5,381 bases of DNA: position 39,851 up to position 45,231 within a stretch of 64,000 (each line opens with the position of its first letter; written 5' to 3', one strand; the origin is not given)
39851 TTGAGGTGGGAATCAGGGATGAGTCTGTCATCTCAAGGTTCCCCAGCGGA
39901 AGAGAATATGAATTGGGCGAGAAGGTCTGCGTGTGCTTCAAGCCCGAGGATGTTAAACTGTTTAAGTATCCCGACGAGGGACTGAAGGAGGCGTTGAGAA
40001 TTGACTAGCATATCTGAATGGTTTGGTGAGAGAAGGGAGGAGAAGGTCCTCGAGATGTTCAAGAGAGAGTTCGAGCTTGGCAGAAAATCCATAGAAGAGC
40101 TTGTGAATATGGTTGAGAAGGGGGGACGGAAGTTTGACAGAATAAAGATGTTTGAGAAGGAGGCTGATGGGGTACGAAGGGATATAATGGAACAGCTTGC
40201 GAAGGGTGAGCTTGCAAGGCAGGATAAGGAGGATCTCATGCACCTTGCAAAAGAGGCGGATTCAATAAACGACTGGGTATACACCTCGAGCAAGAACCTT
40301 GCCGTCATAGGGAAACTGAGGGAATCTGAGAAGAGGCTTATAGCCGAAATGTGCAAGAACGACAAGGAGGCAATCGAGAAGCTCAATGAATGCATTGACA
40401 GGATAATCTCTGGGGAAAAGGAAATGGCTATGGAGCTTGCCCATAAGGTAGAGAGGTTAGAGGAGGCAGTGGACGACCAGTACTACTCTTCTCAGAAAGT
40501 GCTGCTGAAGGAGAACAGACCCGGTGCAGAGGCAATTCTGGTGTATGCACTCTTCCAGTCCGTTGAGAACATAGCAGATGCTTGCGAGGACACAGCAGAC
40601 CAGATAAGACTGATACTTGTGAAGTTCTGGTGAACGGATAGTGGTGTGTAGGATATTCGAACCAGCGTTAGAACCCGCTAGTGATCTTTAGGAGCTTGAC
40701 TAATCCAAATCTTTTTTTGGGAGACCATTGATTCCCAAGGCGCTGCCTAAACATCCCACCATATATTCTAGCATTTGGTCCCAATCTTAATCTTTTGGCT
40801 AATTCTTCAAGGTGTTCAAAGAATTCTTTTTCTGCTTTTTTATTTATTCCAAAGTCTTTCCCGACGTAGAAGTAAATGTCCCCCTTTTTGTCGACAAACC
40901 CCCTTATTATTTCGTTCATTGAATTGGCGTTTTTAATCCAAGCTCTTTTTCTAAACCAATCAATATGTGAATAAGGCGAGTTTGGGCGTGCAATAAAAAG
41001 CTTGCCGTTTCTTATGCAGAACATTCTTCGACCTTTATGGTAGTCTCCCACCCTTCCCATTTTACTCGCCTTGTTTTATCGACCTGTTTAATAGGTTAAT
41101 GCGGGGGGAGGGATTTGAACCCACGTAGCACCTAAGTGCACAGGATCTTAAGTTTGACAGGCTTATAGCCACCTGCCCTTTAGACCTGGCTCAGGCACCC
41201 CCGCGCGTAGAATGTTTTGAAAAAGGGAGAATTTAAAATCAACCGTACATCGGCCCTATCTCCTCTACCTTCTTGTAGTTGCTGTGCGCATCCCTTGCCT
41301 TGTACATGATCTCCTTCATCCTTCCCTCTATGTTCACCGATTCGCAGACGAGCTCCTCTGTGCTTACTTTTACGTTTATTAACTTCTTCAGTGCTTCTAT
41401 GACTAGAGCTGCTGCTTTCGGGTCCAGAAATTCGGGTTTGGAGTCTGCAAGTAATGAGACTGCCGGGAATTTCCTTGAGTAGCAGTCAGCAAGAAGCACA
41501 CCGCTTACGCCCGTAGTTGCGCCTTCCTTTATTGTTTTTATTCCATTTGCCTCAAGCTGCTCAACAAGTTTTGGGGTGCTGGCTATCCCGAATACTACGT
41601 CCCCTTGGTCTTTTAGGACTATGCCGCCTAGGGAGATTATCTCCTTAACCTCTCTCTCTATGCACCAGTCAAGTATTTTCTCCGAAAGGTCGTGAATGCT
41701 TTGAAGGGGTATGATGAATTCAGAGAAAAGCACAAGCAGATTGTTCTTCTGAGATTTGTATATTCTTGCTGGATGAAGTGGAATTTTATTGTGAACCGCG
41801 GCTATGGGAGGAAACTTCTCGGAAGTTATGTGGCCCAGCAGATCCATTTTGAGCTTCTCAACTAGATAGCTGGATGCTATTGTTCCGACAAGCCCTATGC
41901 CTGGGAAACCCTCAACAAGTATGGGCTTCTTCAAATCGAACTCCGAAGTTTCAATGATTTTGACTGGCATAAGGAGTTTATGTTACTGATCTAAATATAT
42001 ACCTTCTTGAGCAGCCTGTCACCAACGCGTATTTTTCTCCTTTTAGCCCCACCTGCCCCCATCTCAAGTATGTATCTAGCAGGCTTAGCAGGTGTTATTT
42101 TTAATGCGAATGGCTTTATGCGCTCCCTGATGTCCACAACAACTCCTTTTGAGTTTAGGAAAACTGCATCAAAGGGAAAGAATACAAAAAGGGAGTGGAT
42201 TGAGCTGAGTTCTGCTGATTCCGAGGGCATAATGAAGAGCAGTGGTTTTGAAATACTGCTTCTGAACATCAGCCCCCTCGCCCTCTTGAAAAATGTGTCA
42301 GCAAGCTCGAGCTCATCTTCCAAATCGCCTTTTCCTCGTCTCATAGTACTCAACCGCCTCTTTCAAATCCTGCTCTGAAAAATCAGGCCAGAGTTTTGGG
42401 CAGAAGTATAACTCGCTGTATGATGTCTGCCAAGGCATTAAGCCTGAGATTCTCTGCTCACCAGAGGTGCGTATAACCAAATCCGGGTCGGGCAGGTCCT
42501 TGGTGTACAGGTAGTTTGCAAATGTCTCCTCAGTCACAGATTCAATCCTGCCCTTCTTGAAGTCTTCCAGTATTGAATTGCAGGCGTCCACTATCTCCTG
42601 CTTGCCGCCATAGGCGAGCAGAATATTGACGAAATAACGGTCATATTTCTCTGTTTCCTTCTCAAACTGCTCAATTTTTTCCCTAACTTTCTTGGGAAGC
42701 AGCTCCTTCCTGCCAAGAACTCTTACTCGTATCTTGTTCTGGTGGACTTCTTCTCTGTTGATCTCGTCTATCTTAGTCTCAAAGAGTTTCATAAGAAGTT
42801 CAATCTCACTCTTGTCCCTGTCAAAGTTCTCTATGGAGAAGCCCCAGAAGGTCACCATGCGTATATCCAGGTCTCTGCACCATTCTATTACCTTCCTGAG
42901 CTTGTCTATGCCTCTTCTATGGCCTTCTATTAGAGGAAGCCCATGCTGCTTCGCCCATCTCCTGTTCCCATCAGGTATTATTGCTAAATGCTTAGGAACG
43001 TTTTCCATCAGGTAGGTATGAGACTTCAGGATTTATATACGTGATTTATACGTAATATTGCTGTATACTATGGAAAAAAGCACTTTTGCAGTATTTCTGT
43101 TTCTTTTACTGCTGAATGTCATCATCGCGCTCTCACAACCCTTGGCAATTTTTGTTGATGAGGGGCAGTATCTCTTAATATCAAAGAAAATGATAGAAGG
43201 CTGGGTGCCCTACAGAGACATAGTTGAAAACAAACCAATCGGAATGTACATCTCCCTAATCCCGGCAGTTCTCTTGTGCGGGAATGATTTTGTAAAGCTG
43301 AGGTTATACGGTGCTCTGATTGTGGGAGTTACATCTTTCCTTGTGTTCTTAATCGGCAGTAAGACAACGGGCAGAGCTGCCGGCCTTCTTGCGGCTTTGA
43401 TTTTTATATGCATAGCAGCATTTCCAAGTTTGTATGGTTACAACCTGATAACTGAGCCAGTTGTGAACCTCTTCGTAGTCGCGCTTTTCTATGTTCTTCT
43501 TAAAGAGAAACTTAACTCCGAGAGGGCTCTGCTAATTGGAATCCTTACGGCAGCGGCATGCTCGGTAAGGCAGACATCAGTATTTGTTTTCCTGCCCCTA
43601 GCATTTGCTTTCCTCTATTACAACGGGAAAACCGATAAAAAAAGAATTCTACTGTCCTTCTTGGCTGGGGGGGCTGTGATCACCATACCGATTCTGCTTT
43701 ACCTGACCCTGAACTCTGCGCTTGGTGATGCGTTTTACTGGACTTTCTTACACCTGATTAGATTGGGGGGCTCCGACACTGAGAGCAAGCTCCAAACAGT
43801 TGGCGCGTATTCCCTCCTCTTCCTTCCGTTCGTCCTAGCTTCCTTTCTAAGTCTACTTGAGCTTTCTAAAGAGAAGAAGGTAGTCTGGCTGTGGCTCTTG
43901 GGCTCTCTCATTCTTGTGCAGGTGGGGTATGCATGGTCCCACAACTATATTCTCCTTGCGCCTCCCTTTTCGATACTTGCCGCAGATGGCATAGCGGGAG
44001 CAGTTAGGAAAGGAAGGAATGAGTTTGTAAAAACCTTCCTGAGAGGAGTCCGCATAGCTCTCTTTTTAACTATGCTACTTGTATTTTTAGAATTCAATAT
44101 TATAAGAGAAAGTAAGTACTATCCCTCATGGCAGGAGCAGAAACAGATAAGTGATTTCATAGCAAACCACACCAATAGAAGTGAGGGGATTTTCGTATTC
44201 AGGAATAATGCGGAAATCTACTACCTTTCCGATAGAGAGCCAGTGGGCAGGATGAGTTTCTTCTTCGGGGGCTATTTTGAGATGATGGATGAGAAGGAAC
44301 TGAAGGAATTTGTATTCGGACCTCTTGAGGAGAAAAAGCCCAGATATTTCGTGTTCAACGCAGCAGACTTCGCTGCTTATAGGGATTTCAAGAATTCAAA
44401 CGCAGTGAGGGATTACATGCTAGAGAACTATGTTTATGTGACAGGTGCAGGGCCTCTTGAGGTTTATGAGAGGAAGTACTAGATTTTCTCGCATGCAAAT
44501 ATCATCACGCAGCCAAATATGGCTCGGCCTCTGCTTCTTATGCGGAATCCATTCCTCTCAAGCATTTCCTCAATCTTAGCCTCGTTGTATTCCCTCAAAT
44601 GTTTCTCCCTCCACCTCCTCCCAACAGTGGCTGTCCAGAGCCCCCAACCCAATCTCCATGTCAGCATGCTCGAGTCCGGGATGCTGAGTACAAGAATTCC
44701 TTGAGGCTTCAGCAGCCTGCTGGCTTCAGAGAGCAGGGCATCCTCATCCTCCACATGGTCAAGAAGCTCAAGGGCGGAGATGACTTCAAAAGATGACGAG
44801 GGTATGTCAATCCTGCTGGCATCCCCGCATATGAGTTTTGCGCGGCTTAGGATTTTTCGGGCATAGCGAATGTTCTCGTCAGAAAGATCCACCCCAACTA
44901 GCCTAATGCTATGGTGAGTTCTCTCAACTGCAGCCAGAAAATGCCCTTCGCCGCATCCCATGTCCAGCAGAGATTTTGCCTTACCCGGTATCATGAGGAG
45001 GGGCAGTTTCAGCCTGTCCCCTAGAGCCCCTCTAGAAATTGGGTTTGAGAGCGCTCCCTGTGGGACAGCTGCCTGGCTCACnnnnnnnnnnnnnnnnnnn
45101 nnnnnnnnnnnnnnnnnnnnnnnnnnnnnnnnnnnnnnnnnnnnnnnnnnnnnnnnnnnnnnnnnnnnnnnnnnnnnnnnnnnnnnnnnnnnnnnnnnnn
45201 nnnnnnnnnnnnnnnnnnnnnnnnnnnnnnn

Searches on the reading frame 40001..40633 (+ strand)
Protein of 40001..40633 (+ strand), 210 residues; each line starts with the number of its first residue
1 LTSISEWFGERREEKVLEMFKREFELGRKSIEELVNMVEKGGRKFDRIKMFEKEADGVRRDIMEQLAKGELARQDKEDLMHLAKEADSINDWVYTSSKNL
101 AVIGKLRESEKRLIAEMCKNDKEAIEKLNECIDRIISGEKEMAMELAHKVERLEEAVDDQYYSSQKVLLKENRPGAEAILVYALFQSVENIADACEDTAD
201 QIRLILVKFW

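Call 91: search_protein_families(library=pfam, proteins=[window:40001-40633:+], max_evalue=0.001)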
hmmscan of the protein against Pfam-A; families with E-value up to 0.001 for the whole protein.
window:40001-40633:+ (210 aa): 1 family
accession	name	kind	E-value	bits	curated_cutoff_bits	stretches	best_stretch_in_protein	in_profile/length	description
PF01865.21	PhoU_div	-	1.3e-21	77.4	24.4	1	7-208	4-214/214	Protein of unknown function DUF47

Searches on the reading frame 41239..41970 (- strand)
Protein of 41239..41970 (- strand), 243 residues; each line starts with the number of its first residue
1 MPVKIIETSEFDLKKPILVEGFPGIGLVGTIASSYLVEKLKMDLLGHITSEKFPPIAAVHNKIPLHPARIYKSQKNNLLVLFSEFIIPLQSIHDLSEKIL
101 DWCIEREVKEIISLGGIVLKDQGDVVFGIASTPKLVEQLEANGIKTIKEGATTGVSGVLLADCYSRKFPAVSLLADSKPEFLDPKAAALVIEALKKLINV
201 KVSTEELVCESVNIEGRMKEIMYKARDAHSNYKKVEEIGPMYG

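Call 9: search_protein_families(library=pfam, proteins=[window:41239-41970:-], max_evalue=0.001)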
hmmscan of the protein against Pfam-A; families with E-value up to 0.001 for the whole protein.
window:41239-41970:- (243 aa): 1 family
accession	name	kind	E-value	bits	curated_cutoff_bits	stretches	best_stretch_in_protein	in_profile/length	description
PF09754.15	PAC2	-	2.9e-45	155.1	25.8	1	18-222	1-215/215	PAC2 family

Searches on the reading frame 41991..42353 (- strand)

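Call 91: search_protein_families(library=pfam, proteins=[window:41991-42353:-], max_evalue=0.001)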
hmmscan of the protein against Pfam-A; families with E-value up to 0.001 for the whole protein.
window:41991-42353:- (120 aa): 1 family
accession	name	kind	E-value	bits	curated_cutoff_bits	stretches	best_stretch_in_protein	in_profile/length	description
PF02643.20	DUF192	-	1.7e-19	70.2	27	1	14-114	2-94/96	Uncharacterized ACR, COG1430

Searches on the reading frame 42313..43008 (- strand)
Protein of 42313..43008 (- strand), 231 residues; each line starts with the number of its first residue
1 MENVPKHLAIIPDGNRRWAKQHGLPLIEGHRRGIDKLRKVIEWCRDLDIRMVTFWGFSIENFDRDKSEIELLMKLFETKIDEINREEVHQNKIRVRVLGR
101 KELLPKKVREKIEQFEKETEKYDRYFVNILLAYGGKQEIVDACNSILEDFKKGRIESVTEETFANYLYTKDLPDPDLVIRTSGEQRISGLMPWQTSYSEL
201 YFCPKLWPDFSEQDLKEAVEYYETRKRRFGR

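Call 9: search_protein_families(library=pfam, proteins=[window:42313-43008:-], max_evalue=0.001)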
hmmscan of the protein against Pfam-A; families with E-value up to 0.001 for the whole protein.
window:42313-43008:- (231 aa): 1 family
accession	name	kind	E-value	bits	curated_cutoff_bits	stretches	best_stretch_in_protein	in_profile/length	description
PF01255.24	Prenyltransf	-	1.1e-81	274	27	1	11-230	1-219/219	Putative undecaprenyl diphosphate synthase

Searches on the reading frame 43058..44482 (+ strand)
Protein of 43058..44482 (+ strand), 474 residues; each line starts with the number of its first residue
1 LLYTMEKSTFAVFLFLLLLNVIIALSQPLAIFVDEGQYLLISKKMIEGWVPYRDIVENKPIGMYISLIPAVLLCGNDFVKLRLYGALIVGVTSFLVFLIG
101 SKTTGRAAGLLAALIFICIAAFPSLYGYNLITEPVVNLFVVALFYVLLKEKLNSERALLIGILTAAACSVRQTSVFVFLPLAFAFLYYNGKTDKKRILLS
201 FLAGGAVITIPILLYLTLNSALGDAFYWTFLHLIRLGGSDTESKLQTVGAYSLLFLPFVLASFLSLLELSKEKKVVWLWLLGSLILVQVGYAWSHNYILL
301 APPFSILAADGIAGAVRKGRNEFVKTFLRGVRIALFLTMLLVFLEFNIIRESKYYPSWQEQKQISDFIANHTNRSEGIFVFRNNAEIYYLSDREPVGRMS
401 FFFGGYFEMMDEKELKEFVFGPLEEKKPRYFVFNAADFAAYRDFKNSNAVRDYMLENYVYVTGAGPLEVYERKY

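Call 3: search_protein_families(library=pfam, proteins=[window:43058-44482:+], max_evalue=1)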
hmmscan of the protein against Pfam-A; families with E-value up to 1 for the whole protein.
window:43058-44482:+ (474 aa): 3 families
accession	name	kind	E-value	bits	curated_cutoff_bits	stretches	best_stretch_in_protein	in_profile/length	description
PF13231.12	PMT_2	-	1.6e-06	28.9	26.1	1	72-214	15-159/160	Dolichyl-phosphate-mannose-protein mannosyltransferase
PF03901.23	Glyco_transf_22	-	0.052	13.2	23.8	1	40-218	79-224/414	Alg9-like mannosyltransferase family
PF18774.7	APOBEC4_like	-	0.054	13.9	26.7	1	354-393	62-97/131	APOBEC4-like -AID/APOBEC-deaminase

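Call 4: search_protein_families(library=ncbifam, proteins=[window:43058-44482:+], max_evalue=1)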
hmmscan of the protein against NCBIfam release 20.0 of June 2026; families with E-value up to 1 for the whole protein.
window:43058-44482:+ (474 aa): 0 families

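Call 13: search_solved_structures(query=window:43058-44482:+, max_evalue=10)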
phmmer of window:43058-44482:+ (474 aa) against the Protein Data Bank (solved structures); distinct sequences matched with E-value up to 10: 4.
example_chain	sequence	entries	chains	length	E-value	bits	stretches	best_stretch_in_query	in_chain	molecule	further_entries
5ymu_A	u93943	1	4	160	0.89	11.8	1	339-390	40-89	Outer capsid protein VP4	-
7ki5_A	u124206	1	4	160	1.2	11.3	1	339-390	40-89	Capsid protein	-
6oai_A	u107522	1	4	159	1.2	11.3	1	339-390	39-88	Protease-sensitive outer capsid protein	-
6niw_A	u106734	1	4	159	1.2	11.3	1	339-390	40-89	Protease-sensitive outer capsid protein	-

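Call 49: find_homologous_proteins(query=window:43058-44482:+, max_evalue=0.001)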
Query window:43058-44482:+ (474 aa): 15 proteins with E <= 0.001 among 8000 candidates.
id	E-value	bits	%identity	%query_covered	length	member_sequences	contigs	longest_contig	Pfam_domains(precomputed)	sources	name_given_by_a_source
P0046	0.0e+0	1027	100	99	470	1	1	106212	PF27757.1,PF13231.13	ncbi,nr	ncbi:MAG: glycosyltransferase family 39 protein [Candidatus Micrarchaeota archaeon]|nr:glycosyltrans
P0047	2.4e-213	727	71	99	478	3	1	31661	PF27757.1,PF13231.13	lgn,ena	-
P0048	3.5e-180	618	60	95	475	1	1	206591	PF13231.13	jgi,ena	-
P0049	1.2e-159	550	55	95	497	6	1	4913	PF27757.1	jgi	-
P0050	1.9e-158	546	53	99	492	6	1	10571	-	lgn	-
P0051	5.1e-142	492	50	99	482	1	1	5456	-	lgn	-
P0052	3.1e-135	470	51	94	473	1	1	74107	-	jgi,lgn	jgi:4-amino-4-deoxy-L-arabinose transferase-like glycosyltransferase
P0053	1.6e-122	428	45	95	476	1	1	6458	PF13231.13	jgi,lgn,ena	-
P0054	3.6e-122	427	47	93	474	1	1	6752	PF13231.13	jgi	jgi:4-amino-4-deoxy-L-arabinose transferase-like glycosyltransferase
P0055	2.3e-121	424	47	94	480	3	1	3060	PF02366.25,PF13231.13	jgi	-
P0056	7.0e-121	423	45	99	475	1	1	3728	-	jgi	jgi:4-amino-4-deoxy-L-arabinose transferase-like glycosyltransferase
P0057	4.1e-116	407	44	99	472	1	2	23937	-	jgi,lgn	jgi:4-amino-4-deoxy-L-arabinose transferase-like glycosyltransferase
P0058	6.9e-111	390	44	99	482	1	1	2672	PF13231.13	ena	-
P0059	2.6e-88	315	46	72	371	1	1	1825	PF13231.13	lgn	-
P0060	6.0e-5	40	28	30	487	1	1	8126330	PF13231.13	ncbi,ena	-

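Call 50: find_encoding_contigs(protein=P0048, flank=6000, max_places=2)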
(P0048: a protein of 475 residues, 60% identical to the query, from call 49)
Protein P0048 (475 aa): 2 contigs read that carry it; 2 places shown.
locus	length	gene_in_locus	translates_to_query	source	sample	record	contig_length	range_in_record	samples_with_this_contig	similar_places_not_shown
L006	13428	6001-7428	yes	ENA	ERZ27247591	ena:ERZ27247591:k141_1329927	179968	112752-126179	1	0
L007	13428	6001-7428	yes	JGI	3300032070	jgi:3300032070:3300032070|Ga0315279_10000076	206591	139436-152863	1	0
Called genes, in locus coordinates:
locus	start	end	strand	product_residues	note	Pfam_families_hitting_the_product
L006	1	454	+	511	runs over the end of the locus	PF00528:BPD_transp_1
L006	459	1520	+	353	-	PF00005:ABC_tran, PF13304:AAA_21 (faint), PF08402:TOBE_2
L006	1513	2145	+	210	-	PF01865:PhoU_div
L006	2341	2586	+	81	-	PF24434:DUF7557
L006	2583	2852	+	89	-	-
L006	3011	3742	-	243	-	PF09754:PAC2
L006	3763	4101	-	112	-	PF02643:DUF192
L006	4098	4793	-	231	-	PF01255:Prenyltransf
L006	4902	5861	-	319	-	PF02475:TRM5-TYW2_MTfase, PF01135:PCMT (weak), PF05050:Methyltransf_21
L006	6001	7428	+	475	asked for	PF13231:PMT_2 (weak)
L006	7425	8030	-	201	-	PF01209:Ubie_methyltran (weak), PF05219:DREV (weak), PF13489:Methyltransf_23, PF03141:Methyltransf_29 (weak), PF13847:Methyltransf_31, PF13649:Methyltransf_25, PF08241:Methyltransf_11, PF08242:Methyltransf_12, +3 more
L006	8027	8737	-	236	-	PF00535:Glycos_transf_2, PF10111:Glyco_tranf_2_2 (faint), PF13641:Glyco_tranf_2_3 (weak)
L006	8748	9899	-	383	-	PF00890:FAD_binding_2 (weak), PF01134:GIDA (weak), PF01266:DAO (weak), PF03486:HI0933_like, PF07992:Pyr_redox_2 (weak), PF12831:FAD_oxidored (weak), PF13450:NAD_binding_8, PF22578:GGR_cat, +2 more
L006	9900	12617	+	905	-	-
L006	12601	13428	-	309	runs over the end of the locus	PF00106:adh_short, PF01073:3Beta_HSD, PF01370:Epimerase, PF02719:Polysacc_synt_2, PF04321:RmlD_sub_bind, PF07993:NAD_binding_4, PF13460:NAD_binding_10, PF16363:GDP_Man_Dehyd, +2 more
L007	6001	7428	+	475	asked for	PF13231:PMT_2 (weak)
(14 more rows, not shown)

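Call 51: find_encoding_contigs(protein=P0052, flank=6000, max_places=2)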
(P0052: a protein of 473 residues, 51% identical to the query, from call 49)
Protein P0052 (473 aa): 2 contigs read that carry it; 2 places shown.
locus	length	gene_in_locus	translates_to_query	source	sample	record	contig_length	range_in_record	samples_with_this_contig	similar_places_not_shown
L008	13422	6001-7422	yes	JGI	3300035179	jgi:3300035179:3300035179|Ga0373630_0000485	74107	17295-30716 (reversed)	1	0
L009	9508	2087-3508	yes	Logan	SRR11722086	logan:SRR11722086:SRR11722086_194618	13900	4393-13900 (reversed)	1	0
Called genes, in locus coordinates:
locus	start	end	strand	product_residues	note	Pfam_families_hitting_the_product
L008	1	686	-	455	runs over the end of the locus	PF01909:NTP_transf_2 (weak), PF09249:tRNA_NucTransf2, PF21133:CAA_C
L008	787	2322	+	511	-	PF00528:BPD_transp_1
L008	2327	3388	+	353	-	PF00005:ABC_tran, PF08402:TOBE_2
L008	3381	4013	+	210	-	PF01865:PhoU_div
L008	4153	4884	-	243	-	PF09754:PAC2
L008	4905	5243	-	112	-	PF02643:DUF192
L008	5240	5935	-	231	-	PF01255:Prenyltransf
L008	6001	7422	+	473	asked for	-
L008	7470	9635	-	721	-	-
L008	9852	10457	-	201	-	PF03141:Methyltransf_29 (weak), PF13489:Methyltransf_23, PF05219:DREV (weak), PF07021:MetW (weak), PF13847:Methyltransf_31, PF13649:Methyltransf_25, PF08241:Methyltransf_11, PF08242:Methyltransf_12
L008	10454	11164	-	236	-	PF00535:Glycos_transf_2, PF10111:Glyco_tranf_2_2 (weak), PF13641:Glyco_tranf_2_3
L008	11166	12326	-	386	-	PF01134:GIDA (faint), PF01266:DAO (weak), PF03486:HI0933_like (weak), PF07992:Pyr_redox_2 (faint), PF12831:FAD_oxidored (weak), PF13450:NAD_binding_8, PF01494:FAD_binding_3 (weak), PF22578:GGR_cat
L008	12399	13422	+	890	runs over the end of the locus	PF02516:STT3, PF22627:AglB_core-like (weak)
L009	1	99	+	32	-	?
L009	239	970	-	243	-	PF09754:PAC2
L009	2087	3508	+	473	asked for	-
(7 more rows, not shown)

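Call 77: search_solved_structures(query=A5, max_evalue=1, show_alignments=1)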
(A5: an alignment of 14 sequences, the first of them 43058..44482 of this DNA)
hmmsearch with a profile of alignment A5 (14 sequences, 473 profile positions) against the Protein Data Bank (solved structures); distinct sequences matched with E-value up to 1: 0.

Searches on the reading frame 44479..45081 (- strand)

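Call 9: search_protein_families(library=pfam, proteins=[window:44479-45081:-], max_evalue=0.001)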
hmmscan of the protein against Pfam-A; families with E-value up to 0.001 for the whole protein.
window:44479-45081:- (200 aa): 12 families
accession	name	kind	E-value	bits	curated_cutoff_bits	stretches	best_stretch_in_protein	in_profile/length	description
PF13489.12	Methyltransf_23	-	8.9e-23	81.3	27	1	29-183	17-163/164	Methyltransferase domain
PF08241.18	Methyltransf_11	-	1.5e-20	74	21.2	1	39-132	1-95/95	Methyltransferase domain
PF13649.12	Methyltransf_25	-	2e-18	67.3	27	1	39-128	2-97/97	Methyltransferase domain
PF13847.12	Methyltransf_31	-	3.9e-17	62.7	27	1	34-136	3-113/145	Methyltransferase domain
PF08242.18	Methyltransf_12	-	1.7e-14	54.7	30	1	39-130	1-98/98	Methyltransferase domain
PF03141.22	Methyltransf_29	-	8.8e-07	28.3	23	1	31-138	114-223/506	Putative S-adenosyl-L-methionine-dependent methyltransferase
PF01209.24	Ubie_methyltran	-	5.1e-06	26.4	20.1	1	32-149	45-169/233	ubiE/COQ5 methyltransferase family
PF02353.26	CMAS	-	1.9e-05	24.6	27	1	36-132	64-164/273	Mycolic acid cyclopropane synthetase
PF03291.22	mRNA_G-N7_MeTrfase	-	5.5e-05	22.9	26.6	0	37-143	64-191/315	mRNA (guanine-N(7))-methyltransferase domain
PF07021.18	MetW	-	0.00018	21.7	21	1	36-150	15-123/193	Methionine biosynthesis protein MetW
PF05175.20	MTS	-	0.0002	21.5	23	0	34-83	31-80/170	Methyltransferase small domain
PF05219.18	DREV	-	0.00021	20.9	26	1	34-187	94-241/265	DREV methyltransferase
